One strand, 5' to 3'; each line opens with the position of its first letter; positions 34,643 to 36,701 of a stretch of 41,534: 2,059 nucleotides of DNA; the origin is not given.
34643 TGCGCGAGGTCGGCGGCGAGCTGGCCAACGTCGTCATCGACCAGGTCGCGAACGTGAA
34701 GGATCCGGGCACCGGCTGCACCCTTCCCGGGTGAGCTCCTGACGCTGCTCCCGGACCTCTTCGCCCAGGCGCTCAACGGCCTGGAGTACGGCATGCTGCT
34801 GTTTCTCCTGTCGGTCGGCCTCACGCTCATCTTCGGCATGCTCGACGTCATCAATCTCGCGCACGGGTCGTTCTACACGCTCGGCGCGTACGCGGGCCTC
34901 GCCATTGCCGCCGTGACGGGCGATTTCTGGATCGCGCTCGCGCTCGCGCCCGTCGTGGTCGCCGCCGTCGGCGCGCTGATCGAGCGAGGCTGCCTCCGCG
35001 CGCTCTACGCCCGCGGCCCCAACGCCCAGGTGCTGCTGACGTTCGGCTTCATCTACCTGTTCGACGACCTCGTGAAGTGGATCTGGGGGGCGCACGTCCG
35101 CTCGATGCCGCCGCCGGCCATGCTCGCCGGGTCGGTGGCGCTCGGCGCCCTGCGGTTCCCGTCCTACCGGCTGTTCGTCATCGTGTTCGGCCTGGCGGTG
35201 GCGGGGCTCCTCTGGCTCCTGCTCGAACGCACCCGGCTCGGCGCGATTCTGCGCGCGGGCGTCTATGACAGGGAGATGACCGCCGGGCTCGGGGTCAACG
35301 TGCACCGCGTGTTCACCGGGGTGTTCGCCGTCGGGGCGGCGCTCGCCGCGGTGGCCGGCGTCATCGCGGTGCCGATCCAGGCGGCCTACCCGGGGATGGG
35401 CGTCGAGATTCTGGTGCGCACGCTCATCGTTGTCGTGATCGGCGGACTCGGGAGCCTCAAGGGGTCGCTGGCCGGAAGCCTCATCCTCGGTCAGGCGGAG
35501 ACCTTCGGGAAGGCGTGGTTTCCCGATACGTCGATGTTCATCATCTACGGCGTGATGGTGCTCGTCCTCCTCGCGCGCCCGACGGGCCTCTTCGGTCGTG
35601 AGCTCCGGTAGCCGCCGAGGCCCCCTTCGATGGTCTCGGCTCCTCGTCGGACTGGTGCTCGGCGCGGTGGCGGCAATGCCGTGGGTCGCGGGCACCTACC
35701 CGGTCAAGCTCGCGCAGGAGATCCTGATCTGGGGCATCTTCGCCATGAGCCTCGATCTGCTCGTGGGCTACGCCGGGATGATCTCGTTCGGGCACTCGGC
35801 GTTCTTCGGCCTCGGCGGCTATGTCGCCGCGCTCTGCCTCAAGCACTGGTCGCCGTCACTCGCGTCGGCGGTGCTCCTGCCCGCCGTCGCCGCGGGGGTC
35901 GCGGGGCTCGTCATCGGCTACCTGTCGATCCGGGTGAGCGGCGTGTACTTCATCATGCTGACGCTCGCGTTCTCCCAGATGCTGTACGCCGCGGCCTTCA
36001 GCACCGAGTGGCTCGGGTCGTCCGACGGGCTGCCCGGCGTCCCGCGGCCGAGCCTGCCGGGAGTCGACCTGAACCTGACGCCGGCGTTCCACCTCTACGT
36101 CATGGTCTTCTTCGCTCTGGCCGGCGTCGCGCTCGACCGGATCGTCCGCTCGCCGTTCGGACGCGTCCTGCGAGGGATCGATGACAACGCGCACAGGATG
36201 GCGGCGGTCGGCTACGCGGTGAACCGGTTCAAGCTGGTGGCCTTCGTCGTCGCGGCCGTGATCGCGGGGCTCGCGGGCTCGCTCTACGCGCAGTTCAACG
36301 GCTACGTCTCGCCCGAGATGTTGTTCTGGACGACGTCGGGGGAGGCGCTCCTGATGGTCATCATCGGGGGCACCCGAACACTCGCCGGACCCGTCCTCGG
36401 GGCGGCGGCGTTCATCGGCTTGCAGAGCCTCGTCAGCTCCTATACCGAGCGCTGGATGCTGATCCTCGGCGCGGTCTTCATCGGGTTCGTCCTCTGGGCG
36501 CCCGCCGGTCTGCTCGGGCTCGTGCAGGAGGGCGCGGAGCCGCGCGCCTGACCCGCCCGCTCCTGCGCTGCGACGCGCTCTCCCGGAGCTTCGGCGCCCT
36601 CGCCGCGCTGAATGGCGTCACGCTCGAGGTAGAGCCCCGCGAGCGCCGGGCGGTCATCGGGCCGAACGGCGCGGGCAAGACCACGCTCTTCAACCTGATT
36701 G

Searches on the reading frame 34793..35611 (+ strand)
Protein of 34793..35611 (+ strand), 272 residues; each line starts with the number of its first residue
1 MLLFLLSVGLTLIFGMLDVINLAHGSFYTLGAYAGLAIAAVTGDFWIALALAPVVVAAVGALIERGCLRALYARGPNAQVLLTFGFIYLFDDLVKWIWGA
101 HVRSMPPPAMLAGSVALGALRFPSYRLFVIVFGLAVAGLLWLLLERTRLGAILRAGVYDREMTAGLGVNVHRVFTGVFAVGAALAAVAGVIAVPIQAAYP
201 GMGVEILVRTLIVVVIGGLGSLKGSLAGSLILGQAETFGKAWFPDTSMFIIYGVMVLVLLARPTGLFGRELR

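Call 81: search_protein_families(library=pfam, proteins=[window:34793-35611:+], max_evalue=0.00001)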
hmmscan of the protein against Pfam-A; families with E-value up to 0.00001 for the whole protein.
window:34793-35611:+ (272 aa): 1 family
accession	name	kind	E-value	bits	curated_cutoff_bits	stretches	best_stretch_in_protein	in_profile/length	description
PF02653.21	BPD_transp_2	-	3.2e-38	131.8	26.8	1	1-259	10-269/269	Branched-chain amino acid transport system / permease component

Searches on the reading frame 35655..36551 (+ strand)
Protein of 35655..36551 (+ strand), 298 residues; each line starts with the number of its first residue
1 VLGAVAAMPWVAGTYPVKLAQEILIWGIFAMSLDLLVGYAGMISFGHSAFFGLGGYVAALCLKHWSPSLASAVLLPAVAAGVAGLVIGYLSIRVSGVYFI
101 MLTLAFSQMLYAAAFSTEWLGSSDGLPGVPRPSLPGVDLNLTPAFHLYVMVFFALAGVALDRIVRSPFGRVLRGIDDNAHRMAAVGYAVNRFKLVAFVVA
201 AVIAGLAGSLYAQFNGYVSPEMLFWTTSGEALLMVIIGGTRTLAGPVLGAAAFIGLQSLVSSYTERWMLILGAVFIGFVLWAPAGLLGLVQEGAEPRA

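Call 81: search_protein_families(library=pfam, proteins=[window:35655-36551:+], max_evalue=0.00001)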
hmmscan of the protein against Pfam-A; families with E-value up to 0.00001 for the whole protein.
window:35655-36551:+ (298 aa): 1 family
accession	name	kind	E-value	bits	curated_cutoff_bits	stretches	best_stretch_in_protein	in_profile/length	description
PF02653.21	BPD_transp_2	-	1.2e-42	146.4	26.8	1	19-278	5-268/269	Branched-chain amino acid transport system / permease component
